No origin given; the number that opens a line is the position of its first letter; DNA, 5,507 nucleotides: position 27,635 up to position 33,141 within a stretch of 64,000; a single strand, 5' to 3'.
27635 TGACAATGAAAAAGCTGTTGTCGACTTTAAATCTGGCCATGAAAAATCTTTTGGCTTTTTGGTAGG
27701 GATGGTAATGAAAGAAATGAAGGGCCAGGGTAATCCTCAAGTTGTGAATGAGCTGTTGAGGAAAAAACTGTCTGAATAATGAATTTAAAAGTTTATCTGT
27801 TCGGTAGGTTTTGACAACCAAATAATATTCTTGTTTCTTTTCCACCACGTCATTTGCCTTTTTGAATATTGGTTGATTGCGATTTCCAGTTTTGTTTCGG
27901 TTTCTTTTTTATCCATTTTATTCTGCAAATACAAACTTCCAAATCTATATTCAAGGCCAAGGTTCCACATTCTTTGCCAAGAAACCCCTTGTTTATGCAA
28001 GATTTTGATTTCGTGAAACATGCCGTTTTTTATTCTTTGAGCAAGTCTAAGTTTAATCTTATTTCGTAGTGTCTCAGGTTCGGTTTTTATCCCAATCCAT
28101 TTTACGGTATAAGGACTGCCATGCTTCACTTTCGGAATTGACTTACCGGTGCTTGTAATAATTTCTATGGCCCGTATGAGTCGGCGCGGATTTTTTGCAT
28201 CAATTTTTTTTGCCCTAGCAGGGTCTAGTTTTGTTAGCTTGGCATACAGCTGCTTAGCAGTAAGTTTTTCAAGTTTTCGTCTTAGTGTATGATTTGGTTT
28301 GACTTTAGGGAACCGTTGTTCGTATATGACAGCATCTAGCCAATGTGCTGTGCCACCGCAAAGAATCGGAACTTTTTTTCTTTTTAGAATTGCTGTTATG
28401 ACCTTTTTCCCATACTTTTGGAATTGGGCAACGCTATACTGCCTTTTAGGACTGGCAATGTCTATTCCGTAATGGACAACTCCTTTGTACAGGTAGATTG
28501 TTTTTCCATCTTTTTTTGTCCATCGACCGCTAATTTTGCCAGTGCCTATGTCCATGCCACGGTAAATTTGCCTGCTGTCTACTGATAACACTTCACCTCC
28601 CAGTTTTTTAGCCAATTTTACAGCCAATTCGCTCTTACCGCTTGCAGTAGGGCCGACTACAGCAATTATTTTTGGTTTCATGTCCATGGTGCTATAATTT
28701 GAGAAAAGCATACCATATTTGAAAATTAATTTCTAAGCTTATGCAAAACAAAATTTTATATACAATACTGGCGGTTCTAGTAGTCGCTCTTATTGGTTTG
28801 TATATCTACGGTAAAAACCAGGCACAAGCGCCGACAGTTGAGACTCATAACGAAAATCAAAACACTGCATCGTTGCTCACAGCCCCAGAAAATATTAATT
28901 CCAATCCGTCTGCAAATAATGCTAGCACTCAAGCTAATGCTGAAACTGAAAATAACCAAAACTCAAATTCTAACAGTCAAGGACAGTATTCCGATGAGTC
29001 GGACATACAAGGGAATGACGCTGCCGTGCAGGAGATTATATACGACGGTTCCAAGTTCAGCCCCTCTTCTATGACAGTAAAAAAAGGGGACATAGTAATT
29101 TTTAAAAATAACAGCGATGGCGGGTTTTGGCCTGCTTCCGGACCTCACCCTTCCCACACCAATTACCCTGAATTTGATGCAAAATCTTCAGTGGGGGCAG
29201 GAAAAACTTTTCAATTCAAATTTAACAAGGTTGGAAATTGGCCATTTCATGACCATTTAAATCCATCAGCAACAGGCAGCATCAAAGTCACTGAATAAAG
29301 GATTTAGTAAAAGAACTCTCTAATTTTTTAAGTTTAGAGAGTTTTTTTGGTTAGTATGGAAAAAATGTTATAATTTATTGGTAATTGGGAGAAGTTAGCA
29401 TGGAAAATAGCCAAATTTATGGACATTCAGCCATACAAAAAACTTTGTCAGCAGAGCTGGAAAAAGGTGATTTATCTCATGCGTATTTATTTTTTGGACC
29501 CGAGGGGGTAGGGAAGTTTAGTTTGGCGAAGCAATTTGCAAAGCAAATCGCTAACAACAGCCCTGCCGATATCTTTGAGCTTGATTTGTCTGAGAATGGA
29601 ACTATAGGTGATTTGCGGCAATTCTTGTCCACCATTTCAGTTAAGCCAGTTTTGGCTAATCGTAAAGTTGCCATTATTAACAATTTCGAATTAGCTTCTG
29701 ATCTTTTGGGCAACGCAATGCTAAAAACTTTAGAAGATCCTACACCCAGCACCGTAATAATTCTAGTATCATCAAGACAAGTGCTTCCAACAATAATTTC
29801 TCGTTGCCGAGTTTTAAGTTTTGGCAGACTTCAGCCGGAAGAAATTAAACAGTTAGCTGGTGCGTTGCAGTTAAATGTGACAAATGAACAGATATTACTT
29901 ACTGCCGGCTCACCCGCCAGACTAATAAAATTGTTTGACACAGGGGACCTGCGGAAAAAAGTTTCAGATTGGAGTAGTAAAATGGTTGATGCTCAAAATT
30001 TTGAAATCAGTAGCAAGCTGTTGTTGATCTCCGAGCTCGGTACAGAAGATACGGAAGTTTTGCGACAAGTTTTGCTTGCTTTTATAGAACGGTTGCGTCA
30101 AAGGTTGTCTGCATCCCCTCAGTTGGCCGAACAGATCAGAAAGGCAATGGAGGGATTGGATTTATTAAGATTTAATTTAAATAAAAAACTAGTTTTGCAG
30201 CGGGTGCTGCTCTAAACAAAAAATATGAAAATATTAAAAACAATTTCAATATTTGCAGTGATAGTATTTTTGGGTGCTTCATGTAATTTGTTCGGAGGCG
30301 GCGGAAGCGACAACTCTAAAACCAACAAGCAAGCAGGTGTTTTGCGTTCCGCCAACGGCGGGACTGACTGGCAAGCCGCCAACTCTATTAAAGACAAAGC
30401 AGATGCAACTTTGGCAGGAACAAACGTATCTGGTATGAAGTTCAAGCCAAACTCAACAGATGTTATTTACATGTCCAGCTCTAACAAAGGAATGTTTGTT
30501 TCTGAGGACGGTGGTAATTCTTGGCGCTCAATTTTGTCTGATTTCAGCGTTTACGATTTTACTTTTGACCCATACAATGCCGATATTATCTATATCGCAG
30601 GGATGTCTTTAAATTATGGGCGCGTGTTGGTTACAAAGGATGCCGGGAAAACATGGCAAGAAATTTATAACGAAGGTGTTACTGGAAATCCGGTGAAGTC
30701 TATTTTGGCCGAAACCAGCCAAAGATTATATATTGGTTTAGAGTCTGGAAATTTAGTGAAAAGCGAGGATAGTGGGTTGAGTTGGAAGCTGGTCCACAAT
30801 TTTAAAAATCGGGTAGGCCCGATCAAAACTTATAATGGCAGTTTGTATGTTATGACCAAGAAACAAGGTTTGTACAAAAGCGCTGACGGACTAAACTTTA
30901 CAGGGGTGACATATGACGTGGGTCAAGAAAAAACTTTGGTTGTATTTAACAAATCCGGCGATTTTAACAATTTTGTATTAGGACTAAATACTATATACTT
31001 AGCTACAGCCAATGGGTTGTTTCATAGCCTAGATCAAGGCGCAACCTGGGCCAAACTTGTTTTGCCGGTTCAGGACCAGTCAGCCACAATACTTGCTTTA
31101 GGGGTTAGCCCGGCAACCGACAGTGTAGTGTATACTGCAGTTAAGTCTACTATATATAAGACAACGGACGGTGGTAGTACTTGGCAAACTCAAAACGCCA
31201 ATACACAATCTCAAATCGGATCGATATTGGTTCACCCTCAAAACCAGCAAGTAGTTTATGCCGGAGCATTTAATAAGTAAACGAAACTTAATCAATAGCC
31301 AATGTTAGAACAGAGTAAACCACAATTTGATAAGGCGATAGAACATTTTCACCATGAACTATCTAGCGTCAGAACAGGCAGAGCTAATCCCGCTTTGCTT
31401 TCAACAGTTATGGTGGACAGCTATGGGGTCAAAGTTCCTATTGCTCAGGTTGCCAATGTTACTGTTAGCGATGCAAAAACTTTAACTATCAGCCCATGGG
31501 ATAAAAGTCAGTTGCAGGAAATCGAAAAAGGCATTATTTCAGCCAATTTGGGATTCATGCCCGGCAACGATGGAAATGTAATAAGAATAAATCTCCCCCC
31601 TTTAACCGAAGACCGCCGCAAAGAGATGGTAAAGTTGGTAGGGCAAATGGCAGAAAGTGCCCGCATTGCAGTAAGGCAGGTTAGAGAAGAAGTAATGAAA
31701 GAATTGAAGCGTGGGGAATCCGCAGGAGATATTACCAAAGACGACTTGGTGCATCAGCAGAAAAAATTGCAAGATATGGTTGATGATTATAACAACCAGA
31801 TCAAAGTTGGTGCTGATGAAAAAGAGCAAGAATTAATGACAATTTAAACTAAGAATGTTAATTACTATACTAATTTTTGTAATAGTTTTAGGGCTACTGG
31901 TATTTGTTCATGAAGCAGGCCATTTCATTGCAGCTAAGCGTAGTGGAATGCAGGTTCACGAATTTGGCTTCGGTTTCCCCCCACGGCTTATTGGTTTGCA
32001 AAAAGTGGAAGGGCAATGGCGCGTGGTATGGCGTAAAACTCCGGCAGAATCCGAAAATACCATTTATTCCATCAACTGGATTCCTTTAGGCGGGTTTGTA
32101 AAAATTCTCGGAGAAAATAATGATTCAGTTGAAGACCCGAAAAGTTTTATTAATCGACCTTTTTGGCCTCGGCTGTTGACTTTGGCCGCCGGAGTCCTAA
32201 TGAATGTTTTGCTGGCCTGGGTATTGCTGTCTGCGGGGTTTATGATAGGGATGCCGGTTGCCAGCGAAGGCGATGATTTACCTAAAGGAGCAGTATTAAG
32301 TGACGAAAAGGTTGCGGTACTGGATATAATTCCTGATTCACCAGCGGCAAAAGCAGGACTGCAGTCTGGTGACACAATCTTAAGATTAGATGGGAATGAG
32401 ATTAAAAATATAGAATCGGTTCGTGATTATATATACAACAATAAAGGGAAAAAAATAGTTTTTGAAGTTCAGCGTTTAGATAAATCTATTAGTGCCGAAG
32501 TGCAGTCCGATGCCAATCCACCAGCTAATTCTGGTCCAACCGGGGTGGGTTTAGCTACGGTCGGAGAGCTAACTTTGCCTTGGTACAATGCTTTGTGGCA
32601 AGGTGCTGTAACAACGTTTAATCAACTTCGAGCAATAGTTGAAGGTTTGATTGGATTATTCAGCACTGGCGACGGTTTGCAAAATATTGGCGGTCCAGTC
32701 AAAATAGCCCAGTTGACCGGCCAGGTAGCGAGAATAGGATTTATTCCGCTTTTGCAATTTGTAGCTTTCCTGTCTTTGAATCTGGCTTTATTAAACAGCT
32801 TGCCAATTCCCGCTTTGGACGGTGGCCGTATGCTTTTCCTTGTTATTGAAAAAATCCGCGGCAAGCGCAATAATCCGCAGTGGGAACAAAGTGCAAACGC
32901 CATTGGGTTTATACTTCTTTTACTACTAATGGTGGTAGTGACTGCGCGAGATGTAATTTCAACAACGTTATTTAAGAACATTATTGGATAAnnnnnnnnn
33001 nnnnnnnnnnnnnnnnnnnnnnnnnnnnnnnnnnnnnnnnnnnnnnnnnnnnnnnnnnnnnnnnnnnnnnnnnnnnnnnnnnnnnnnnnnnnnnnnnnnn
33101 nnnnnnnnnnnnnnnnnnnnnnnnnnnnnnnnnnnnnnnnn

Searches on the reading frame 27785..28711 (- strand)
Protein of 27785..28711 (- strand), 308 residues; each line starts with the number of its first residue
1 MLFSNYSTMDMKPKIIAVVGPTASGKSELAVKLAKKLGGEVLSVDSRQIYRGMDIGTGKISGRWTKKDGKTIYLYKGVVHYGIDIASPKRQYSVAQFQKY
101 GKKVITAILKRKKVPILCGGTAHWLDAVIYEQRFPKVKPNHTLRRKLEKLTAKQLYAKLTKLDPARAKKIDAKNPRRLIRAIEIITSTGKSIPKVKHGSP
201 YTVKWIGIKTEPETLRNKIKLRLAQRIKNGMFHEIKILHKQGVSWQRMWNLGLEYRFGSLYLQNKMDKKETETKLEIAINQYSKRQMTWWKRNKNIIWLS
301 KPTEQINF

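Call 80: search_protein_families(library=pfam, proteins=[window:27785-28711:-], max_evalue=0.0001)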
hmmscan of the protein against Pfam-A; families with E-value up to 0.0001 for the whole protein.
window:27785-28711:- (308 aa): 2 families
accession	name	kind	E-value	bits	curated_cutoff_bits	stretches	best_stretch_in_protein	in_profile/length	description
PF01715.23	IPPT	-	2.2e-56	191.7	23.6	1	48-292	1-242/243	IPP transferase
PF01745.22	IPT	-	2.1e-08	34.3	20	1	14-100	2-87/233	Isopentenyl transferase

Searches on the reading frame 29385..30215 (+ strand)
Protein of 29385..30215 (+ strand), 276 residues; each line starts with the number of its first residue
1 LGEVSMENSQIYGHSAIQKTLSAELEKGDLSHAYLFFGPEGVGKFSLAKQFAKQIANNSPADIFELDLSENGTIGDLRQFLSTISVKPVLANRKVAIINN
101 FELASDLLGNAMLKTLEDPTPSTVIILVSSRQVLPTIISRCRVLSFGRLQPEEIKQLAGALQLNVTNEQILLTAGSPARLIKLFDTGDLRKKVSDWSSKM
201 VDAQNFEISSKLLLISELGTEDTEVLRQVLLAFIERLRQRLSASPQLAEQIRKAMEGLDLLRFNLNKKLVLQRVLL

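Call 80: search_protein_families(library=pfam, proteins=[window:29385-30215:+], max_evalue=0.0001)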
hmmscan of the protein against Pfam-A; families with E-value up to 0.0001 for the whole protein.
window:29385-30215:+ (276 aa): 1 family
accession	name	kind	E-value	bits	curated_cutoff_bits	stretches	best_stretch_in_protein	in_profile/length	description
PF13177.12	DNA_pol3_delta2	-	2.9e-27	96.1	27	2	54-148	62-159/161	DNA polymerase III, delta subunit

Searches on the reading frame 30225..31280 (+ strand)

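Call 63: search_protein_families(library=pfam, proteins=[window:30225-31280:+], max_evalue=0.001)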
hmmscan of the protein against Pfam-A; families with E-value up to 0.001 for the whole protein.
window:30225-31280:+ (351 aa): 5 families
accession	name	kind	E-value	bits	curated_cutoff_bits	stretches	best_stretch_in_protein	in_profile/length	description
PF15902.12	Sortilin-Vps10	-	1.1e-21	77.5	33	2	39-149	3-114/446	Sortilin, neurotensin receptor 3,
PF14870.12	PSII_BNR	-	5.1e-12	46.1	27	2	72-201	24-149/303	Photosynthesis system II assembly factor YCF48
PF02012.26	BNR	-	3.8e-09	35.6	27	0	136-145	2-11/12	BNR/Asp-box repeat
PF19755.4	DUF6242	-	7.6e-09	36.2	29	0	133-187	166-217/217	Domain of unknown function (DUF6242)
PF24316.1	Tli3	-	9.1e-05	23.2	27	0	258-329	32-110/129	T6SS Tli3 immunity protein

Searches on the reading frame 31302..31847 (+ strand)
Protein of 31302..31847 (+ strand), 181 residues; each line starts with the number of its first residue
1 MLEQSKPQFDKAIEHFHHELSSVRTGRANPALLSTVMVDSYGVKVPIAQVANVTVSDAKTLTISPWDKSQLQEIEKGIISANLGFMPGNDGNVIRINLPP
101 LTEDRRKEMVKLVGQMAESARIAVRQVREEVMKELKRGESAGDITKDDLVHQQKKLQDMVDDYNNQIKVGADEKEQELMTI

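Call 63: search_protein_families(library=pfam, proteins=[window:31302-31847:+], max_evalue=0.001)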
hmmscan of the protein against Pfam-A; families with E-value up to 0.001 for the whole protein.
window:31302-31847:+ (181 aa): 1 family
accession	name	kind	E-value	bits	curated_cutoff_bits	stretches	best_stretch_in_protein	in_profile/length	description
PF01765.24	RRF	-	2.8e-58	196.8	29.7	1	17-179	2-164/164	Ribosome recycling factor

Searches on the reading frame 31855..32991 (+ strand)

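Call 63: search_protein_families(library=pfam, proteins=[window:31855-32991:+], max_evalue=0.001)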
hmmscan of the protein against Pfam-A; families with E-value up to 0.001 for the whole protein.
window:31855-32991:+ (378 aa): 5 families
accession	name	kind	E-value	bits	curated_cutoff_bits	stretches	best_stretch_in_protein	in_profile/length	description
PF02163.28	Peptidase_M50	-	1.3e-52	178.8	27.2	1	8-358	2-221/221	Peptidase family M50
PF17820.7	PDZ_6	-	6.8e-13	48.6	27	1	156-207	3-54/54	PDZ domain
PF13180.12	PDZ_2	-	5.6e-12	46.2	27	1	149-216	10-78/80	PDZ domain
PF00595.29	PDZ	-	1.2e-06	29.3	23.2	1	132-189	13-63/81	PDZ domain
PF04495.20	GRASP55_65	-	0.00078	20.2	27.7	0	150-217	42-110/138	GRASP55/65 PDZ-like domain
